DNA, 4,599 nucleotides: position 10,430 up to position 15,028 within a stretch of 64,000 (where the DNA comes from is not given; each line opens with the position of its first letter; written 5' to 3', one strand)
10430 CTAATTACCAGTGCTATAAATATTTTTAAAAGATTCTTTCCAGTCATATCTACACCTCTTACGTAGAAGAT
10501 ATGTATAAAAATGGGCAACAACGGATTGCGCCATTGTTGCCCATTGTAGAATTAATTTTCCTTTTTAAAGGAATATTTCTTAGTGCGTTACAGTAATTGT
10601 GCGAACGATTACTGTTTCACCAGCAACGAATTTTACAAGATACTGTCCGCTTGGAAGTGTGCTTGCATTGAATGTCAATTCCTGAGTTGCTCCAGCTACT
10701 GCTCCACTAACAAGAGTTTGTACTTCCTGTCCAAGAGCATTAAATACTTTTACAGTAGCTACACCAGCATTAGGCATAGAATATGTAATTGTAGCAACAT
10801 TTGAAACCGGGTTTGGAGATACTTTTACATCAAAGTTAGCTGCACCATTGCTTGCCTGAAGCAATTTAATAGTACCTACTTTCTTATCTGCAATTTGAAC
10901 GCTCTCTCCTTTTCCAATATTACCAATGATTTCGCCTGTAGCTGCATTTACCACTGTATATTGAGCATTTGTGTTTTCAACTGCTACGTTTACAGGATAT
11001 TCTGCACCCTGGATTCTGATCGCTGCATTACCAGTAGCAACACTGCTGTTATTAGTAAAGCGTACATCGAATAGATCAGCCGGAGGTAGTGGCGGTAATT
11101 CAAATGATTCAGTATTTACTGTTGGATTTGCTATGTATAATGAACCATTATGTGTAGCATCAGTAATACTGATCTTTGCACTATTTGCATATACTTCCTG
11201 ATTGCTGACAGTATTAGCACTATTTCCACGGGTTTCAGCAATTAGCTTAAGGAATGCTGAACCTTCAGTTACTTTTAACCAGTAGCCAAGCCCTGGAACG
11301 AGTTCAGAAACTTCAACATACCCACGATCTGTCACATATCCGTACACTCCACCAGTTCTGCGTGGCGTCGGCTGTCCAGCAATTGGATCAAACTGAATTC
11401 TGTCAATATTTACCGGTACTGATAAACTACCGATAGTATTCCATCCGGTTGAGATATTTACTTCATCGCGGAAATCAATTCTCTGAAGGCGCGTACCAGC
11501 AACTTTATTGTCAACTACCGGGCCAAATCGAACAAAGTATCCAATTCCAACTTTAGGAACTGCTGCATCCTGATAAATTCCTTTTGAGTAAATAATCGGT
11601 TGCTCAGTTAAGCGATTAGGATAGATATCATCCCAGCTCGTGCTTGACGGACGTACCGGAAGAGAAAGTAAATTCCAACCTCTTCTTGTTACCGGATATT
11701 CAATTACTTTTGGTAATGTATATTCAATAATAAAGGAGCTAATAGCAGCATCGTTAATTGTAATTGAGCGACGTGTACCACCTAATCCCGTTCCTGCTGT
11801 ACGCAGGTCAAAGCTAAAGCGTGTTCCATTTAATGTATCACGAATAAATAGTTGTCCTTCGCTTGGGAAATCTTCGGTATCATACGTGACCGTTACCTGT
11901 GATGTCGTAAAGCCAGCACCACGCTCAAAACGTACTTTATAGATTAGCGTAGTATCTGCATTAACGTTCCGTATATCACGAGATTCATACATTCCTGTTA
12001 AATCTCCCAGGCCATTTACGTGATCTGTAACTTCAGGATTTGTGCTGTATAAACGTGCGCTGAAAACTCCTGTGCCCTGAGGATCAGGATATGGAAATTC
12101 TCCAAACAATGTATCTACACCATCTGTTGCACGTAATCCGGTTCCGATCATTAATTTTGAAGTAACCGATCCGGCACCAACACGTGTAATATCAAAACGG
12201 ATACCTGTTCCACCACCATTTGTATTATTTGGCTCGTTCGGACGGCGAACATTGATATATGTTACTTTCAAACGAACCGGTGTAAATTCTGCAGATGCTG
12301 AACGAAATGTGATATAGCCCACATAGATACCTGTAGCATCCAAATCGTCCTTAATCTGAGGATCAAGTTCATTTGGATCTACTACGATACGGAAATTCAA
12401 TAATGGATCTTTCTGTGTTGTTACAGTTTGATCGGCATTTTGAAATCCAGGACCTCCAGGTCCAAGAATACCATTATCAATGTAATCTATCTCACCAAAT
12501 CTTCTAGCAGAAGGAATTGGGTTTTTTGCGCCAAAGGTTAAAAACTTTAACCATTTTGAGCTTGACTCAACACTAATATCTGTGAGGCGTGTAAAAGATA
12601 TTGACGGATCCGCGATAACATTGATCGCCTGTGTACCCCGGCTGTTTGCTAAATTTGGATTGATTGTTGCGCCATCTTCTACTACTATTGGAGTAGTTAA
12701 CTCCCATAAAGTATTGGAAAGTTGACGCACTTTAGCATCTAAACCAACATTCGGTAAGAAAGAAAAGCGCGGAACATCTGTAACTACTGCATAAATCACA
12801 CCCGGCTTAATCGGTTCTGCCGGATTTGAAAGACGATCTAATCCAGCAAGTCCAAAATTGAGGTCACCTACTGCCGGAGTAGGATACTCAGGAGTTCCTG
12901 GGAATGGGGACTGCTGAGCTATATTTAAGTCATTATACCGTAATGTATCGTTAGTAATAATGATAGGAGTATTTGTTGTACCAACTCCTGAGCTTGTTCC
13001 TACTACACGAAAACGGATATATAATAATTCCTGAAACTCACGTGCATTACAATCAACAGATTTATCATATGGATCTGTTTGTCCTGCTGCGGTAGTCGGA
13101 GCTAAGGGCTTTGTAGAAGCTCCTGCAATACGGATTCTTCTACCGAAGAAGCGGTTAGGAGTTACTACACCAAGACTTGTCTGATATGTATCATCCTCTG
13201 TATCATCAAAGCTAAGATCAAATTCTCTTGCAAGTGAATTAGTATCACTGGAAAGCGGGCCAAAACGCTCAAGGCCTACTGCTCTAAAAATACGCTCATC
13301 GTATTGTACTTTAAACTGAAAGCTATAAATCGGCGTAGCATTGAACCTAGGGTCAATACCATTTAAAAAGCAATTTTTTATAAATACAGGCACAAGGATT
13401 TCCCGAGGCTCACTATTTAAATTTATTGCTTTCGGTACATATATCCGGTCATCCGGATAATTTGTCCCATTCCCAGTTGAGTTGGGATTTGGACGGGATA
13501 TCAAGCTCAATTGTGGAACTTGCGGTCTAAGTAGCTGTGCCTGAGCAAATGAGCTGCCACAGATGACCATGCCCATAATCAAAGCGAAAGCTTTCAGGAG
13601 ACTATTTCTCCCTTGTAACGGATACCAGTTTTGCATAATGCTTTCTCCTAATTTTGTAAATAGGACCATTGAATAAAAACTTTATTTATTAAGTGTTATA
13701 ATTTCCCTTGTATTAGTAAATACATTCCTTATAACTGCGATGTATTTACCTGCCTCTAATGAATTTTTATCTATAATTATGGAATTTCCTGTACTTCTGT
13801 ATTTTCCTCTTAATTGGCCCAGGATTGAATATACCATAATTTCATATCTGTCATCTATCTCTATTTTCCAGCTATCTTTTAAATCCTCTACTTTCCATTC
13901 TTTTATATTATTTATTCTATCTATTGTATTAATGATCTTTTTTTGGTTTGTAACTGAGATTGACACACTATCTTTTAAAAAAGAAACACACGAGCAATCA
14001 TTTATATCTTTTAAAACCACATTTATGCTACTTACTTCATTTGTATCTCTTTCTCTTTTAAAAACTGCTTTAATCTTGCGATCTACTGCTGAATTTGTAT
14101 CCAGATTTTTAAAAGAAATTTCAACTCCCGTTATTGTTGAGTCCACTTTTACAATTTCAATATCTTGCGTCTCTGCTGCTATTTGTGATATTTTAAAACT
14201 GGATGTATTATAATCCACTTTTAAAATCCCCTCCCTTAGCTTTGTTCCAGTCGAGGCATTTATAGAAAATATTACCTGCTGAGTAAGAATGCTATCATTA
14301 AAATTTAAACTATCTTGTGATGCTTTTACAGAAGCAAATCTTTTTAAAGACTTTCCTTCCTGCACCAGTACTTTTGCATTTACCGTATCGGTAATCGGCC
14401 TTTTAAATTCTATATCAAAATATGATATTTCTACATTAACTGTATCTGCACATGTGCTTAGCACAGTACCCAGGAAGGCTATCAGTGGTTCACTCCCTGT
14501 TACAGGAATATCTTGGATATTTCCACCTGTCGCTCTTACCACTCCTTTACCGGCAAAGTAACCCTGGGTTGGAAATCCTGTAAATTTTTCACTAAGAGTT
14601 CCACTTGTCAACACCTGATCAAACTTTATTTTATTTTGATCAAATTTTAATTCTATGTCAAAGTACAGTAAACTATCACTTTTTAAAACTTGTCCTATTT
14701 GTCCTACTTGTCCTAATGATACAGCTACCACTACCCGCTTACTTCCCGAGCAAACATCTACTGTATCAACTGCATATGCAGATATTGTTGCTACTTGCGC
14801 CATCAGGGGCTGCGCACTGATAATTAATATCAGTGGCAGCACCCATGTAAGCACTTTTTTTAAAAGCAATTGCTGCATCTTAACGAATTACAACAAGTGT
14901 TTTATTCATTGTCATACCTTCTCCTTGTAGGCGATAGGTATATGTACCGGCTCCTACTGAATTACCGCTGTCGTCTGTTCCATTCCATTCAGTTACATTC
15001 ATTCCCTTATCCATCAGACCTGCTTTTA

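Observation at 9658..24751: Compositional island of T9SS cargo genes devoid of the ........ octamer, adjacent to the 3' end of tRNA-Arg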

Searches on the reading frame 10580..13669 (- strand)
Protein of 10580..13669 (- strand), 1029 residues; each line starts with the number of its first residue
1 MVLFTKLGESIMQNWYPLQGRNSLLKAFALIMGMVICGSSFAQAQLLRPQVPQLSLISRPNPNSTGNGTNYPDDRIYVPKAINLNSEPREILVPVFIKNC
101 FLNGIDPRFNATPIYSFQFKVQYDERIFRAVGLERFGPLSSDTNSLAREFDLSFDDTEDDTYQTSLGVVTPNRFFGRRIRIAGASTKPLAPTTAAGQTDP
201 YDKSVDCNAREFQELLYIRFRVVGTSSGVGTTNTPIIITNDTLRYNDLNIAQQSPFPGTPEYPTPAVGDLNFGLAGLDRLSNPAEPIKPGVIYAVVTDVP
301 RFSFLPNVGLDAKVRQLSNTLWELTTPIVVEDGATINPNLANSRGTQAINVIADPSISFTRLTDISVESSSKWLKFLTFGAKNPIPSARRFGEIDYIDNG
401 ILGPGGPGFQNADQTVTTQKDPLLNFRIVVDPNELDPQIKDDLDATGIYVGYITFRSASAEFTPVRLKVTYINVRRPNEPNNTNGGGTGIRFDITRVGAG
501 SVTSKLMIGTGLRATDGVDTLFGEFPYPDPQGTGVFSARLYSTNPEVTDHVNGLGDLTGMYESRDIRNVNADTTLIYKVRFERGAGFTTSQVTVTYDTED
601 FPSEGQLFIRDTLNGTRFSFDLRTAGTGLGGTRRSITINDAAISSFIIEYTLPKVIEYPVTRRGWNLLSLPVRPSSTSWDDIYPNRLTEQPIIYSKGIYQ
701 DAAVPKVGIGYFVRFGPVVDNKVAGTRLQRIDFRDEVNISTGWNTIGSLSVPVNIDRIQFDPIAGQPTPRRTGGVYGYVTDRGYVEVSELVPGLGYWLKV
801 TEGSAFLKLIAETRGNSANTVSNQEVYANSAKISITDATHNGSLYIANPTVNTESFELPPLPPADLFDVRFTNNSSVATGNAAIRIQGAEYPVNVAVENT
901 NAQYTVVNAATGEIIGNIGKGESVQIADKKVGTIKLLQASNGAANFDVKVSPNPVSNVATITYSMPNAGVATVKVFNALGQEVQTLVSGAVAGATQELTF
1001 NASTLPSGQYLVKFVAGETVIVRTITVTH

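Call 6: search_protein_families(library=pfam, proteins=[window:10580-13669:-], max_evalue=0.01)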
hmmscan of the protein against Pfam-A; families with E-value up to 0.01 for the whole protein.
window:10580-13669:- (1029 aa): 1 family
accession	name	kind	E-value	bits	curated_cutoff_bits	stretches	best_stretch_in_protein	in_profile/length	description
PF18962.6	Por_Secre_tail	-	2.8e-09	37.6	27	1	951-1025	2-73/75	Secretion system C-terminal sorting domain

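Call 22: search_protein_families(library=ncbifam, proteins=[window:10580-13669:-], max_evalue=0.01)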
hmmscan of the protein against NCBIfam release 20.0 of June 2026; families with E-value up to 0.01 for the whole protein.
window:10580-13669:- (1029 aa): 3 families
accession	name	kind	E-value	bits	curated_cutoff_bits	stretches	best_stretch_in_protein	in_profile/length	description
TIGR04183.1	Por_Secre_tail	domain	3.6e-09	36.5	23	1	950-1026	1-70/72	T9SS type A sorting domain-containing protein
NF052323.1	T9SSA_dep_M6i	equivalog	0.00014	19.9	600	1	952-1014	962-1024/1043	T9SS-dependent M6-like inactivated metalloprotease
NF038113.1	T9SSA_dep_M36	equivalog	0.00019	19.8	885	1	922-1021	769-862/869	T9SS-dependent M36 family metallopeptidase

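Call 49: find_homologous_proteins(query=window:10580-13669:-, max_evalue=1e-30)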
Query window:10580-13669:- (1029 aa): 88 proteins with E <= 1e-30 among 8000 candidates.
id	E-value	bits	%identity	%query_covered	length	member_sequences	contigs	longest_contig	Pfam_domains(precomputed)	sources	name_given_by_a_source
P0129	0.0e+0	1694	71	100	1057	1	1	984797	PF18962.8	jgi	jgi:hypothetical protein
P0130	0.0e+0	1631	70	99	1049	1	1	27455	PF18962.8,PF13860.13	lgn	-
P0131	0.0e+0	1340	100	59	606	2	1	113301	PF18962.8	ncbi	ncbi:MAG: T9SS type A sorting domain-containing protein [Bacteroidota bacterium]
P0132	3.1e-200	686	40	97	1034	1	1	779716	PF18962.8,PF13860.13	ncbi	-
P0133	6.9e-199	681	39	99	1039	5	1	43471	PF18962.8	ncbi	-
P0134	5.4e-198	678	40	99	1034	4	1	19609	-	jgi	-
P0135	6.8e-198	678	40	98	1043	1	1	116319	PF18962.8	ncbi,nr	ncbi:MAG: hypothetical protein AA908_06870 [Chlorobi bacterium NICIL-2]|nr:MAG: hypothetical protein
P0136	1.3e-197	677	40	98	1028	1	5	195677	PF18962.8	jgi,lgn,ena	-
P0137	1.7e-197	677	40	98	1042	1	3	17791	PF18962.8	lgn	-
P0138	1.7e-197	677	40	98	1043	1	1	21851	PF18962.8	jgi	jgi:hypothetical protein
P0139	2.1e-197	676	40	98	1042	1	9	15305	PF18962.8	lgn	-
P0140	2.1e-197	676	40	98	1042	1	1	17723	PF18962.8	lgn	-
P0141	3.1e-197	676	40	98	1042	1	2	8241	PF18962.8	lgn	-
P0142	3.3e-197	676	40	98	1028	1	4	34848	PF18962.8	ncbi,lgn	-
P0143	3.4e-197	676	40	98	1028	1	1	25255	PF18962.8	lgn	-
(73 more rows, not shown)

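Call 50: find_encoding_contigs(protein=P0130, flank=10000, max_places=2)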
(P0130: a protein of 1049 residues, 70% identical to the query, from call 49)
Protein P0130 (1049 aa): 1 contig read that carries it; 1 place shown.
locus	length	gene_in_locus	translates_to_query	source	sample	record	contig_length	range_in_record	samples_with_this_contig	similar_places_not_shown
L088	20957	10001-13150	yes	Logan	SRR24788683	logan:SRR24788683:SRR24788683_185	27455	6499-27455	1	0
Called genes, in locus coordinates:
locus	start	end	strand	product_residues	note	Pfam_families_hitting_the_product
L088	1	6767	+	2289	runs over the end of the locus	PF13860:FlgD_ig (faint), PF18962:Por_Secre_tail (weak)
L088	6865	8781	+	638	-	PF13860:FlgD_ig, PF18962:Por_Secre_tail (weak)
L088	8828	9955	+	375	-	-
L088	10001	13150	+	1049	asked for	PF13860:FlgD_ig (faint), PF18962:Por_Secre_tail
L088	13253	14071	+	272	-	PF18962:Por_Secre_tail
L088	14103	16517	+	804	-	PF07992:Pyr_redox_2 (faint)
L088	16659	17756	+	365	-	PF13641:Glyco_tranf_2_3 (weak), PF00535:Glycos_transf_2, PF10111:Glyco_tranf_2_2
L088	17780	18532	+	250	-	-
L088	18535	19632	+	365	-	PF01075:Glyco_transf_9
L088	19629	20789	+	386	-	PF13439:Glyco_transf_4 (weak), PF00534:Glycos_transf_1, PF13692:Glyco_trans_1_4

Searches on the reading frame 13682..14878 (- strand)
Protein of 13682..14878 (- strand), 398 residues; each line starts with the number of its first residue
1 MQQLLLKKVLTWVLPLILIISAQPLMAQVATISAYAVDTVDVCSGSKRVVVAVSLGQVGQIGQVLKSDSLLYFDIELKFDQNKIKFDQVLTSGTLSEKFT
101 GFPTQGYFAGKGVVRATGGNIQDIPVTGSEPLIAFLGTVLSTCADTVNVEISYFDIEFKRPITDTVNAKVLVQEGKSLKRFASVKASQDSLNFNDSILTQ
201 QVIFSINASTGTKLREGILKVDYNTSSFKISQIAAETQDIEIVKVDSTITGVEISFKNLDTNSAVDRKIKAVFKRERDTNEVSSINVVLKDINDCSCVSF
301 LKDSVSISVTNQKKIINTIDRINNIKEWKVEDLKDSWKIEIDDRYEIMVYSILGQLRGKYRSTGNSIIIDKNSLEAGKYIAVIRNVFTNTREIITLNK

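Call 6: search_protein_families(library=pfam, proteins=[window:13682-14878:-], max_evalue=0.01)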
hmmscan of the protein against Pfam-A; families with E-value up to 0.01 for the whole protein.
window:13682-14878:- (398 aa): 0 families

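Call 16: find_encoding_contigs(protein=window:13682-14878:-, flank=10000, max_places=6)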
Protein window:13682-14878:- (398 aa): no gene with exactly this product is on record in the collection.

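Call 21: find_homologous_proteins(query=window:13682-14878:-, max_evalue=0.00001)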
Query window:13682-14878:- (398 aa): 8 proteins with E <= 0.00001 among 4596 candidates.
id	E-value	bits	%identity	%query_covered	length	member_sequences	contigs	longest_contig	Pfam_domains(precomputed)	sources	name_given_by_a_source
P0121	1.0e-231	786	100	94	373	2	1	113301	-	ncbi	ncbi:MAG: hypothetical protein V4642_03360 [Bacteroidota bacterium]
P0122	1.1e-185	635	75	99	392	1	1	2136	-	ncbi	-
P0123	3.6e-171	587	71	99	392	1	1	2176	-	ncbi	-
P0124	2.2e-103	364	58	80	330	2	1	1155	-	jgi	-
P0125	3.4e-73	265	41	98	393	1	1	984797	-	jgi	jgi:hypothetical protein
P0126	5.3e-24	103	27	94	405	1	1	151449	-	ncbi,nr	ncbi:MAG: hypothetical protein HW421_39 [Ignavibacteria bacterium]|nr:hypothetical protein [Ignaviba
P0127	1.4e-19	88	30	94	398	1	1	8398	PF18962.8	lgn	-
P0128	3.8e-19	87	29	90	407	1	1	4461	PF18962.8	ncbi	-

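Call 22: search_protein_families(library=ncbifam, proteins=[window:13682-14878:-], max_evalue=0.01)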
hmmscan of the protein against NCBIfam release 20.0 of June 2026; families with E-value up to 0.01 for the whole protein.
window:13682-14878:- (398 aa): 1 family
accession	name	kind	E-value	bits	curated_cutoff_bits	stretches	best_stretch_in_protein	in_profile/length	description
TIGR04183.1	Por_Secre_tail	domain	0.0058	16.6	23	1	343-385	19-60/72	T9SS type A sorting domain-containing protein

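Call 23: find_encoding_contigs(protein=P0122, flank=10000, max_places=3)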
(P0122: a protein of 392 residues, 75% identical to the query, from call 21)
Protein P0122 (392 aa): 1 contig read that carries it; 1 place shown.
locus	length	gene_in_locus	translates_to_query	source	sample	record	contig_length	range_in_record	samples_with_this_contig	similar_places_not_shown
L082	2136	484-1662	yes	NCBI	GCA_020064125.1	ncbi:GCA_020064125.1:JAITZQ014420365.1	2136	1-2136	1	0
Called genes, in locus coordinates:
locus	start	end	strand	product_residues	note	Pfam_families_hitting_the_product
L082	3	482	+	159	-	?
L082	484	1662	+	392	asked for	-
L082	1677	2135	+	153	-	?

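Call 24: find_encoding_contigs(protein=P0123, flank=10000, max_places=3)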
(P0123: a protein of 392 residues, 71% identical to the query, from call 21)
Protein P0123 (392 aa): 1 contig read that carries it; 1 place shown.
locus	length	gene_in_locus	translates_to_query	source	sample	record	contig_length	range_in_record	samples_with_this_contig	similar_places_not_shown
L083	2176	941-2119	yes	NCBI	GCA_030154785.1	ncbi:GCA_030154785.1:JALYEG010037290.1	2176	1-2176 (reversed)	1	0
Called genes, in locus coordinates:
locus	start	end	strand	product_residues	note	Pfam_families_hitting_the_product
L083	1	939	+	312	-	?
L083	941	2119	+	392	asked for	-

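Call 25: find_encoding_contigs(protein=P0125, flank=10000, max_places=3)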
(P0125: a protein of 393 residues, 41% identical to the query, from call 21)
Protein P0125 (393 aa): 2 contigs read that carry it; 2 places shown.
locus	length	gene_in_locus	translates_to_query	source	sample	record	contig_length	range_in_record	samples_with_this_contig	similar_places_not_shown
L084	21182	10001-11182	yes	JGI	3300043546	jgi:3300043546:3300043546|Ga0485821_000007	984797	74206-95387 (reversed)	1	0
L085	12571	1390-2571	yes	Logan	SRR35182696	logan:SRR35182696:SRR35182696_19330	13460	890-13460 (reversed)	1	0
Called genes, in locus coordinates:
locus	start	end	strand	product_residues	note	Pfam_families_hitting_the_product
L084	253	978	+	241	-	PF13432:TPR_16 (faint)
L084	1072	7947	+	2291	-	PF02415:Chlam_PMP (faint), PF13860:FlgD_ig (weak), PF18962:Por_Secre_tail (weak)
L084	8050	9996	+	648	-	PF18962:Por_Secre_tail (weak), PF13860:FlgD_ig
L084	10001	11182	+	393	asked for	-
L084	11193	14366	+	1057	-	PF18962:Por_Secre_tail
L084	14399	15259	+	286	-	PF18962:Por_Secre_tail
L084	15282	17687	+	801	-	PF07992:Pyr_redox_2 (weak)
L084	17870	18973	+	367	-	PF13641:Glyco_tranf_2_3 (weak), PF00535:Glycos_transf_2, PF10111:Glyco_tranf_2_2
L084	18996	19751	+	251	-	-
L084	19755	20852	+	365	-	PF01075:Glyco_transf_9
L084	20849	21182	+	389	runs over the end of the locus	PF13439:Glyco_transf_4 (weak), PF00534:Glycos_transf_1, PF13692:Glyco_trans_1_4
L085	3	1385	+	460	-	?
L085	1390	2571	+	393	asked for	-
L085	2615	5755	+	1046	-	PF18962:Por_Secre_tail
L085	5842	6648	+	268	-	PF18962:Por_Secre_tail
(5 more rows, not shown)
